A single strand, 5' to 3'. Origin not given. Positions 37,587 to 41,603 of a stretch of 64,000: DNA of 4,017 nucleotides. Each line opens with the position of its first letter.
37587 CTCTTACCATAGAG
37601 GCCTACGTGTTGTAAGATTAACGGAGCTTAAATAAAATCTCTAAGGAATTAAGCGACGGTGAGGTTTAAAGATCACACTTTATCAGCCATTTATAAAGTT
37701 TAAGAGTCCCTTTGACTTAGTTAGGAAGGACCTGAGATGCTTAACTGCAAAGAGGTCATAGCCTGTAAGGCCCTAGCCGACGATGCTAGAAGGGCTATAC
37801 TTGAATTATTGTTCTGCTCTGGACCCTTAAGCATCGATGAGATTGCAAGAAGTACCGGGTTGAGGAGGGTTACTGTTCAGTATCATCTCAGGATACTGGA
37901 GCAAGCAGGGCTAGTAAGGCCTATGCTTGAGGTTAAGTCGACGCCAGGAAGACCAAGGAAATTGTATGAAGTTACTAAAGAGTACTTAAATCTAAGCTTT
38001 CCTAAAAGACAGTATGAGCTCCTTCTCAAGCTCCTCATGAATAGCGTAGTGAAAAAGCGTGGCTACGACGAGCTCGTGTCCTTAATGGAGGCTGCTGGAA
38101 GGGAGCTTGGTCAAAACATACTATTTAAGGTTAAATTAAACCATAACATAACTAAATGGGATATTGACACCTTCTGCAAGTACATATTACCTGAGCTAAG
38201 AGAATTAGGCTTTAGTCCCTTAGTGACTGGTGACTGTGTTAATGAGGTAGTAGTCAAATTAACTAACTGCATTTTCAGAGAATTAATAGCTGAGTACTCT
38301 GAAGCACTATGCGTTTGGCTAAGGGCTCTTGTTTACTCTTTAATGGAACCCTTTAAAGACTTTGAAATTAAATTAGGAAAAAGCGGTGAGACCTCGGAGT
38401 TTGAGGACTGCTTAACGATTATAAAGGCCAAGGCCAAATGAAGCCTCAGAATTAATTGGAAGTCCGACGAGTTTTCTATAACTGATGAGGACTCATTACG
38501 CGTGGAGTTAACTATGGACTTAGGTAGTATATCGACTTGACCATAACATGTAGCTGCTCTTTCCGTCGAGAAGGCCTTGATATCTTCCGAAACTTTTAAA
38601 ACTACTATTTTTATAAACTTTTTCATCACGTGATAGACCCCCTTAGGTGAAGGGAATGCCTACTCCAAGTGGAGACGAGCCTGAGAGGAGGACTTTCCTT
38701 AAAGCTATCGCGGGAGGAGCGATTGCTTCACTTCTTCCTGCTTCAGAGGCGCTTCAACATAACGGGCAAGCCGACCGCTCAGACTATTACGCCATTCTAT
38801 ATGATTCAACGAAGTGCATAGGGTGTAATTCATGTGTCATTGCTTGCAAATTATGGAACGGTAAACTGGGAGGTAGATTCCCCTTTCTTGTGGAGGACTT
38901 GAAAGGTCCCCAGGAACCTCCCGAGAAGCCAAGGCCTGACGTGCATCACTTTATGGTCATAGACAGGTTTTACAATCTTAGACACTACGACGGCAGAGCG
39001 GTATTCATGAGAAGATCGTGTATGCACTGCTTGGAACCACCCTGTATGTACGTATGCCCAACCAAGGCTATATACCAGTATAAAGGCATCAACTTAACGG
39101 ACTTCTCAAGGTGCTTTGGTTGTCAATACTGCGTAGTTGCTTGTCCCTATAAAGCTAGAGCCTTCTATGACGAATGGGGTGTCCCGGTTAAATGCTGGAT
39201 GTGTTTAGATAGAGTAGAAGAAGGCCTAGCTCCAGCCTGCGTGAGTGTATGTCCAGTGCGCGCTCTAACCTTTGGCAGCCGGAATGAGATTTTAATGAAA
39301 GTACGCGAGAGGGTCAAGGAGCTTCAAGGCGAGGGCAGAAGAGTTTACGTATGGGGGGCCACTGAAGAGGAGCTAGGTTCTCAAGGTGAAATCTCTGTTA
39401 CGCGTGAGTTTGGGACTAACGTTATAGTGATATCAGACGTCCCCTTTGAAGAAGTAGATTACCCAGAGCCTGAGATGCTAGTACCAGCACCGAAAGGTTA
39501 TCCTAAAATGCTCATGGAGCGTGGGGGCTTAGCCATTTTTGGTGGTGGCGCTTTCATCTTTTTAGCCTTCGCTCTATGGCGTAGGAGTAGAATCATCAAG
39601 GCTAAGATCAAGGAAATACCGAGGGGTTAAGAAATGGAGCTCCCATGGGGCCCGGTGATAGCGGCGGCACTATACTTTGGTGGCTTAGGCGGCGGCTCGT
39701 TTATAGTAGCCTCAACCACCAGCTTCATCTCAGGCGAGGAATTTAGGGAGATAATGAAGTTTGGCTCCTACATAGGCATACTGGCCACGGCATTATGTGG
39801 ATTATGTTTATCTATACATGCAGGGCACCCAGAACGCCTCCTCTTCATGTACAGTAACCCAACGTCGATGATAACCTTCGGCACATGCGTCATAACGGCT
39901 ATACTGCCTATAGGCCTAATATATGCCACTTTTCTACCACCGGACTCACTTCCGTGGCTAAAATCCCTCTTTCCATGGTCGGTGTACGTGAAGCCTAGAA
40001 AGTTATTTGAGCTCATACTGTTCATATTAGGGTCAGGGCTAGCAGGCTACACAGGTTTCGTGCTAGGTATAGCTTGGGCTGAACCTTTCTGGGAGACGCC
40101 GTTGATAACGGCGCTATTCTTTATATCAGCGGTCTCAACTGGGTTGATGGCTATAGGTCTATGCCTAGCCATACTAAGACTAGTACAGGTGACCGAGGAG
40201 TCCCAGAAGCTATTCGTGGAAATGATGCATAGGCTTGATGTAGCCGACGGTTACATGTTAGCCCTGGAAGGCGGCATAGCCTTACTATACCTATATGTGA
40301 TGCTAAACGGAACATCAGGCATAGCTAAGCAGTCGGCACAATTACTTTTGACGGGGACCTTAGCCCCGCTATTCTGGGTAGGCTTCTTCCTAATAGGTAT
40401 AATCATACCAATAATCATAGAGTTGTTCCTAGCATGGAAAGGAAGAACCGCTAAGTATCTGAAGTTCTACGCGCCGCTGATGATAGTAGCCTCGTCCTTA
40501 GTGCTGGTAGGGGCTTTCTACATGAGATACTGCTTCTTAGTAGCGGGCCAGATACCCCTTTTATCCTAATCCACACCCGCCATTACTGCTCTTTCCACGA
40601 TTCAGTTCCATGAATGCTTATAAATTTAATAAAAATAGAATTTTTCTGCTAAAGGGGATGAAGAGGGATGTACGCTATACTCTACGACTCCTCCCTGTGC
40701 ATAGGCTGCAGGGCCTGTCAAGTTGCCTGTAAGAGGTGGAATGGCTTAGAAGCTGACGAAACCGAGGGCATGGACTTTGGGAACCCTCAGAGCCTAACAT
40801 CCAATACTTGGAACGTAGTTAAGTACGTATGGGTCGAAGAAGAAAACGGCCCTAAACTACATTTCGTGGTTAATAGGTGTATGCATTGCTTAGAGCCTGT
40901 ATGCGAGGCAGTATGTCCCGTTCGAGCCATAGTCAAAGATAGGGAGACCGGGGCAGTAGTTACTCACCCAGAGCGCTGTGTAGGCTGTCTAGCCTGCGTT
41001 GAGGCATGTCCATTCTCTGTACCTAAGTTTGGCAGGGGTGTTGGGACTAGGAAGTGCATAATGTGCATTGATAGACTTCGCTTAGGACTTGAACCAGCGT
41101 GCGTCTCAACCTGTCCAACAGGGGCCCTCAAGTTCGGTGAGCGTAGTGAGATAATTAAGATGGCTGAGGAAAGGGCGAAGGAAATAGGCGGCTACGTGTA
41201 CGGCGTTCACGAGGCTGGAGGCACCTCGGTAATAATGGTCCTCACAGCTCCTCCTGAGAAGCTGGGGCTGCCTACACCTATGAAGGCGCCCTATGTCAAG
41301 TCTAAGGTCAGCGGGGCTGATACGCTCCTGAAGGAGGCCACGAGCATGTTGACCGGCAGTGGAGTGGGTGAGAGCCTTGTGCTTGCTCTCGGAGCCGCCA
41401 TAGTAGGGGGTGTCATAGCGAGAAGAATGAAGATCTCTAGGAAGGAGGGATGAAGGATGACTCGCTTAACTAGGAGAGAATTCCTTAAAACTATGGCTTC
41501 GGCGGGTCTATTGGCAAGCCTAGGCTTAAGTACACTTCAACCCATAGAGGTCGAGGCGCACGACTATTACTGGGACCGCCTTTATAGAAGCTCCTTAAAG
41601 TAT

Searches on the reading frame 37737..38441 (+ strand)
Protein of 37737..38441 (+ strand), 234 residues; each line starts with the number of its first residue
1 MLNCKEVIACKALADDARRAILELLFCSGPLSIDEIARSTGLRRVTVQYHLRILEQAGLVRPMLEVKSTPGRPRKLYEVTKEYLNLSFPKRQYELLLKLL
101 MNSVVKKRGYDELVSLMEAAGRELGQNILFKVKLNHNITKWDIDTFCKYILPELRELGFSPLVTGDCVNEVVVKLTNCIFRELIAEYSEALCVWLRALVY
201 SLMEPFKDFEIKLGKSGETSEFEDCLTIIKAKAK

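Call 3: search_protein_families(library=pfam, proteins=[window:37737-38441:+], max_evalue=0.01)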
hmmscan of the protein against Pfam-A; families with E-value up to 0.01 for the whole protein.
window:37737-38441:+ (234 aa): 15 families
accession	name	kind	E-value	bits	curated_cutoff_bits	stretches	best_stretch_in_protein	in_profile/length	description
PF01022.26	HTH_5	-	4.7e-10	39.6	22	1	15-61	1-46/47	Bacterial regulatory protein, arsR family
PF12840.13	HTH_20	-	2.8e-09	37.3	27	1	13-61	1-49/51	Helix-turn-helix domain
PF13412.12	HTH_24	-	9.4e-07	28.8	21.9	1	15-61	2-48/48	Winged helix-turn-helix DNA-binding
PF01047.28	MarR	-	9.5e-06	25.9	24.6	1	20-61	7-48/59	MarR family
PF01978.25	TrmB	-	5.5e-05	23.4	25.6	1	23-62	16-54/68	Sugar-specific transcriptional regulator TrmB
PF17782.7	DprA_WH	-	6.8e-05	23.3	22.9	1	14-61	10-56/61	DprA winged helix domain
PF08279.18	HTH_11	-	0.00011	22.5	25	1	18-72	2-52/55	HTH domain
PF12802.13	MarR_2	-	0.0002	21.9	27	1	29-61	18-51/61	MarR family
PF09339.16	HTH_IclR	-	0.00042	20.5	22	1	27-61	15-49/52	IclR helix-turn-helix domain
PF13545.12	HTH_Crp_2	-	0.0013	19.1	27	1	30-61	22-53/70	Crp-like helix-turn-helix domain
PF25212.1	HVO_A0114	-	0.0014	18.8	27.6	1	14-61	20-67/84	HVO_A0114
PF25213.1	HVO_A0261_N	-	0.0058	16.9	35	0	16-61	11-55/86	HVO_A0261 N-terminal domain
PF04079.22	SMC_ScpB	-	0.0062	16.6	27.4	0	41-86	105-148/160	Segregation and condensation complex subunit ScpB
PF13730.12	HTH_36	-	0.007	16.6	25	0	32-60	27-55/55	Helix-turn-helix domain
PF08221.17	HTH_9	-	0.0084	16.6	23.4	0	19-60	16-57/62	RNA polymerase III subunit RPC82 helix-turn-helix domain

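Call 4: search_protein_families(library=ncbifam, proteins=[window:37737-38441:+], max_evalue=0.01)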
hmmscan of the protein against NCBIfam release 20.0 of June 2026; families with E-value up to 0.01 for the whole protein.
window:37737-38441:+ (234 aa): 11 families
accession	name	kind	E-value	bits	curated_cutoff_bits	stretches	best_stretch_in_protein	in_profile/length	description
NF033788.1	HTH_metalloreg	subfamily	2.7e-12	46.3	55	1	10-61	5-56/77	metalloregulator ArsR/SmtB family transcription factor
NF033789.1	repress_SdpR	subfamily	3.3e-09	36.5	100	1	10-61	2-52/79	autorepressor SdpR family transcription factor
NF053602.1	Phr_regulator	exception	2.1e-08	34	320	1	13-82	9-76/191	heat shock transcription regulator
NF040939.2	trans_reg_lrs14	equivalog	1.2e-06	28.5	90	1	7-83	12-90/103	Lrs14 family HTH-type transcriptional regulator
NF053755.1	MsvR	equivalog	2.1e-06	27.6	220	1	11-104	8-97/236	transcriptional factor MsvR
NF053606.1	Sta1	subfamily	4e-06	26.9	80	1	18-84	22-89/100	Sta1 family transcriptional regulator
NF053756.1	MreA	equivalog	2.7e-05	23.9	100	1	21-81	22-82/110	MreA family transcriptional regulator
TIGR02702.1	SufR_cyano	equivalog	2.9e-05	23.9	178.8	1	17-119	2-106/208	iron-sulfur cluster biosynthesis transcriptional regulator SufR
TIGR01884.1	cas_HTH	subfamily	3.1e-05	23.5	60.2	1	7-61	133-187/202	CRISPR-associated CARF protein Csa3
NF041413.1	ArsR_Rv2640c_fam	equivalog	0.00021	21.6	155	1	9-61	35-89/118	Rv2640c family ArsR-like transcriptional regulator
NF047906.1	CdPbTransRegCmtR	equivalog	0.0037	17.1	150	1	11-65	16-69/104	Cd(II)/Pb(II)-sensing metalloregulatory transcriptional regulator CmtR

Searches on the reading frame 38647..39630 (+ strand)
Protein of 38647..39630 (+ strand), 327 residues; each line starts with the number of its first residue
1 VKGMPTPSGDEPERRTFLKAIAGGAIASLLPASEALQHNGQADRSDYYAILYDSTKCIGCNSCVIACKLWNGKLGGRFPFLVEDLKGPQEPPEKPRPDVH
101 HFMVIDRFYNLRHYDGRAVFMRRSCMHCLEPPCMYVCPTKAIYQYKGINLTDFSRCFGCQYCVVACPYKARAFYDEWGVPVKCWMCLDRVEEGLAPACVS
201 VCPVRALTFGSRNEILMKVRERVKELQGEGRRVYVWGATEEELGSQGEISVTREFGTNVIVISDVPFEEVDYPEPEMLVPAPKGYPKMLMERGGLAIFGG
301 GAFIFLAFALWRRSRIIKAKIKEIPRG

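Call 3: search_protein_families(library=pfam, proteins=[window:38647-39630:+], max_evalue=0.01)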
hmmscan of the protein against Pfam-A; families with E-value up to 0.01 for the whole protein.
window:38647-39630:+ (327 aa): 12 families
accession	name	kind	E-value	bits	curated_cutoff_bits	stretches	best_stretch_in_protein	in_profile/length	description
PF13247.11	Fer4_11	-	9e-23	80.8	26.2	1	119-212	4-100/100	4Fe-4S dicluster domain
PF12838.12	Fer4_7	-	9.1e-17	61.7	27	2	56-141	1-52/52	4Fe-4S dicluster domain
PF13237.11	Fer4_10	-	3.3e-11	43.4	25.5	3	50-138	2-53/53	4Fe-4S dicluster domain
PF00037.32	Fer4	-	2.1e-10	40.4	21.1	2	152-170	4-22/24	4Fe-4S binding domain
PF12797.12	Fer4_2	-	6.1e-10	38.8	24.5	2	150-168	4-22/22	4Fe-4S binding domain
PF13187.11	Fer4_9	-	7.6e-09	35.9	27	1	125-169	2-50/52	4Fe-4S dicluster domain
PF25160.1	LdpA_Fe-S-bd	-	1.5e-07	31.5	27.6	1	131-169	7-41/49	LdpA Fe-S cluster-binding domain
PF12837.12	Fer4_6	-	2.7e-07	30.6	25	1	51-67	3-19/24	4Fe-4S binding domain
PF14697.11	Fer4_21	-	1.7e-06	28.5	35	1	121-168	4-53/59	4Fe-4S dicluster domain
PF13484.11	Fer4_16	-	9.4e-06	26.8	30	0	154-168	51-65/66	4Fe-4S double cluster binding domain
PF12800.12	Fer4_4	-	0.00014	22.3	24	1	154-169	2-17/17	4Fe-4S binding domain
PF12798.12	Fer4_3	-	0.00087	20.4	27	0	156-170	1-15/15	4Fe-4S binding domain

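Call 4: search_protein_families(library=ncbifam, proteins=[window:38647-39630:+], max_evalue=0.01)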
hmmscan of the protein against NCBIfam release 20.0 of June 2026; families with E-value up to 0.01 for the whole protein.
window:38647-39630:+ (327 aa): 59 families (the best 25 are shown)
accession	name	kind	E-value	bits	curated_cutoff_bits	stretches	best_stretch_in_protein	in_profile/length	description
NF008134.0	PRK10882.1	equivalog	1.1e-44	152.9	263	1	13-274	3-277/329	hydrogenase 2 operon protein HybA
NF045715.1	sulf_resp_HmcB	equivalog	1.8e-44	152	420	1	13-272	1-244/307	sulfate respiration complex iron-sulfur protein HmcB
TIGR01582.1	FDH-beta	equivalog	2.2e-35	122.1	334.7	1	47-230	21-200/283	formate dehydrogenase subunit beta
TIGR02951.1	DMSO_dmsB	equivalog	1.2e-33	116.4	214.1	2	120-216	59-157/161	DMSO/selenate family reductase complex B subunit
NF011569.0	PRK14993.1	equivalog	2.2e-32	112.4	416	2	118-224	93-200/244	tetrathionate reductase subunit TtrB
TIGR03149.1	cyt_nit_nrfC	equivalog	1.7e-31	109.3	377.6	2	119-226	88-198/225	cytochrome c nitrite reductase Fe-S protein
NF045797.1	DsrO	equivalog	1.5e-26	93.3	200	1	121-228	99-218/235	sulfate reduction electron transfer complex DsrMKJOP subunit DsrO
TIGR03478.1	DMSO_red_II_bet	subfamily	2.6e-26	92.3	480.7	2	119-223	125-231/321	DMSO reductase family type II enzyme, iron-sulfur subunit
NF042979.1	EthbenzDh_ebdB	equivalog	6.6e-24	84.4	740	1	119-225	147-255/354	ethylbenzene dehydrogenase subunit beta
NF041782.1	mnquin_red_QrcC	equivalog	5.3e-18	65.5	400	1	48-173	1-118/239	menaquinone reductase iron-sulfur cluster-binding subunit QrcC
NF038355.1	FDH3_beta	equivalog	5.8e-18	65.5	240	1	123-182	52-117/180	formate dehydrogenase FDH3 subunit beta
NF009408.0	PRK12769.1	equivalog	9.6e-18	63.6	1003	1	124-225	55-160/659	formate-dependent uric acid utilization protein AegA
NF041715.1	arsenate_red_ArrB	equivalog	3.4e-17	62.7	450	2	120-173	52-106/233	arsenate respiratory reductase iron-sulfur subunit ArrB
TIGR01660.1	narH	equivalog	7.9e-17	60.8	524.05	1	119-206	177-266/492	nitrate reductase subunit beta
NF007658.0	PRK10330.1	equivalog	8e-16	58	260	1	119-170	52-103/181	electron transport protein HydN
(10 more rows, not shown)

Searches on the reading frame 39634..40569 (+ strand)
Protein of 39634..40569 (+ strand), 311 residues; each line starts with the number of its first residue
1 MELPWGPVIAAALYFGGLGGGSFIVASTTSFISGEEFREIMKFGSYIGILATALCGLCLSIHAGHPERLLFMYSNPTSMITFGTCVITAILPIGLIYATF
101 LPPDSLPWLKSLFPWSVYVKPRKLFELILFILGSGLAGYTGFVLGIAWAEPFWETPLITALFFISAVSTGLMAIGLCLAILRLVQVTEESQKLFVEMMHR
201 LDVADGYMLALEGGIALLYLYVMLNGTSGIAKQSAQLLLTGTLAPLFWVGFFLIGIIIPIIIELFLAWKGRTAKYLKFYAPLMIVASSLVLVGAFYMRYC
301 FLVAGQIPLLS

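Call 3: search_protein_families(library=pfam, proteins=[window:39634-40569:+], max_evalue=0.01)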
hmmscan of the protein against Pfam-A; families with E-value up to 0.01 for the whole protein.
window:39634-40569:+ (311 aa): 1 family
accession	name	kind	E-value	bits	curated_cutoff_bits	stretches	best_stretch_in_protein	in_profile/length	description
PF03916.19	NrfD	-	4.4e-37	128.8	25.8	1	2-307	8-310/313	Polysulphide reductase, NrfD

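Call 4: search_protein_families(library=ncbifam, proteins=[window:39634-40569:+], max_evalue=0.01)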
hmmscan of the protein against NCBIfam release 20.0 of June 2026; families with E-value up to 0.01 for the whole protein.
window:39634-40569:+ (311 aa): 2 families
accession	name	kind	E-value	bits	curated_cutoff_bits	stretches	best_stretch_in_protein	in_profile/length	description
TIGR03148.1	cyt_nit_nrfD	equivalog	2.5e-18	66.4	347.6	1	3-308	8-314/316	cytochrome c nitrite reductase subunit NrfD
NF045798.1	DsrP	equivalog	2.8e-08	33.6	350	1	3-259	47-275/346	sulfate reduction electron transfer complex DsrMKJOP subunit DsrP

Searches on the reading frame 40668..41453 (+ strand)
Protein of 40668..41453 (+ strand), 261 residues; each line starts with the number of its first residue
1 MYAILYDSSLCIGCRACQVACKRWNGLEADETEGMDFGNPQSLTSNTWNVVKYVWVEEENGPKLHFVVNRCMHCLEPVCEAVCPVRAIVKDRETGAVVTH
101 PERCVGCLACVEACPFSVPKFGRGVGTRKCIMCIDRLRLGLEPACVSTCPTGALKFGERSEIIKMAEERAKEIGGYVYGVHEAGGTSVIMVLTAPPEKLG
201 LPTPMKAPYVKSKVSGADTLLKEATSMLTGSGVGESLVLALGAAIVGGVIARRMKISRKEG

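Call 3: search_protein_families(library=pfam, proteins=[window:40668-41453:+], max_evalue=0.01)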
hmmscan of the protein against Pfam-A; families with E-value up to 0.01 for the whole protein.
window:40668-41453:+ (261 aa): 14 families
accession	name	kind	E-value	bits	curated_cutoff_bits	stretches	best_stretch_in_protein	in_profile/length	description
PF13247.11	Fer4_11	-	2e-27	95.7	26.2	1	64-159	3-100/100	4Fe-4S dicluster domain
PF12838.12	Fer4_7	-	4.9e-19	69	27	2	11-87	2-52/52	4Fe-4S dicluster domain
PF13237.11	Fer4_10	-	1e-13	51.4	25.5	1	69-115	7-53/53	4Fe-4S dicluster domain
PF00037.32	Fer4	-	8.7e-12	44.8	21.1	2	98-117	2-21/24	4Fe-4S binding domain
PF12837.12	Fer4_6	-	1.2e-10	41.2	25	2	101-118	6-23/24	4Fe-4S binding domain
PF12797.12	Fer4_2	-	1.8e-10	40.5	24.5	2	96-116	2-22/22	4Fe-4S binding domain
PF13187.11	Fer4_9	-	3.5e-10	40.2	27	3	70-115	1-48/52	4Fe-4S dicluster domain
PF12800.12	Fer4_4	-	4e-07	30.2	24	1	101-116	1-16/17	4Fe-4S binding domain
PF12798.12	Fer4_3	-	1e-05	26.4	27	0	104-116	1-13/15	4Fe-4S binding domain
PF13183.11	Fer4_8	-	2.5e-05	25.2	27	1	9-85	3-66/68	4Fe-4S dicluster domain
PF14697.11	Fer4_21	-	4.7e-05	23.9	35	1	69-116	6-53/59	4Fe-4S dicluster domain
PF13484.11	Fer4_16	-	0.00016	22.8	30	0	144-159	7-21/66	4Fe-4S double cluster binding domain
PF25160.1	LdpA_Fe-S-bd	-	0.00071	19.7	27.6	1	73-117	4-41/49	LdpA Fe-S cluster-binding domain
PF13534.11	Fer4_17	-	0.00087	20.2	22.2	0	11-85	2-58/61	4Fe-4S dicluster domain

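Call 4: search_protein_families(library=ncbifam, proteins=[window:40668-41453:+], max_evalue=0.01)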
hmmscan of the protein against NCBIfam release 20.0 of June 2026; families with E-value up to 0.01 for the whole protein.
window:40668-41453:+ (261 aa): 57 families (the best 25 are shown)
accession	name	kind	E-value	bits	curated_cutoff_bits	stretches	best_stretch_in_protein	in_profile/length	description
NF008134.0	PRK10882.1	equivalog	9.7e-49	166.2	263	1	3-171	40-220/329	hydrogenase 2 operon protein HybA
NF045715.1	sulf_resp_HmcB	equivalog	4.9e-46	157.2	420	1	2-207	37-250/307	sulfate respiration complex iron-sulfur protein HmcB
TIGR01582.1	FDH-beta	equivalog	3.1e-45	154.5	334.7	1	3-222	23-251/283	formate dehydrogenase subunit beta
TIGR02951.1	DMSO_dmsB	equivalog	6.4e-32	110.8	214.1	1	3-162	3-156/161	DMSO/selenate family reductase complex B subunit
TIGR03149.1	cyt_nit_nrfC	equivalog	1.9e-23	83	377.6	1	2-160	39-185/225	cytochrome c nitrite reductase Fe-S protein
NF011569.0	PRK14993.1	equivalog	1.4e-22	80.3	416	1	2-168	44-201/244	tetrathionate reductase subunit TtrB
TIGR03478.1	DMSO_red_II_bet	subfamily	7.4e-21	74.4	480.7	1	64-157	123-218/321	DMSO reductase family type II enzyme, iron-sulfur subunit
NF041715.1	arsenate_red_ArrB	equivalog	4.3e-20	72.2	450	2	5-128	6-113/233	arsenate respiratory reductase iron-sulfur subunit ArrB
NF041782.1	mnquin_red_QrcC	equivalog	7.7e-19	68.3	400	1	2-121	1-118/239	menaquinone reductase iron-sulfur cluster-binding subunit QrcC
NF045797.1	DsrO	equivalog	7.6e-18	64.8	200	1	51-160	80-207/235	sulfate reduction electron transfer complex DsrMKJOP subunit DsrO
NF007382.0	PRK09898.1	equivalog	2.7e-17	63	213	1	63-162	115-206/208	ferredoxin-like protein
NF038355.1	FDH3_beta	equivalog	4.1e-17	62.8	240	1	68-124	51-106/180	formate dehydrogenase FDH3 subunit beta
NF042979.1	EthbenzDh_ebdB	equivalog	5.6e-17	61.6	740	1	61-157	143-240/354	ethylbenzene dehydrogenase subunit beta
NF045766.1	PhenlGlyoxDHPadI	equivalog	3.6e-14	52.4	700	1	4-168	7-147/443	NADH-dependent phenylglyoxylate dehydrogenase subunit beta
NF007658.0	PRK10330.1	equivalog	4e-14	52.5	260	1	4-171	5-169/181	electron transport protein HydN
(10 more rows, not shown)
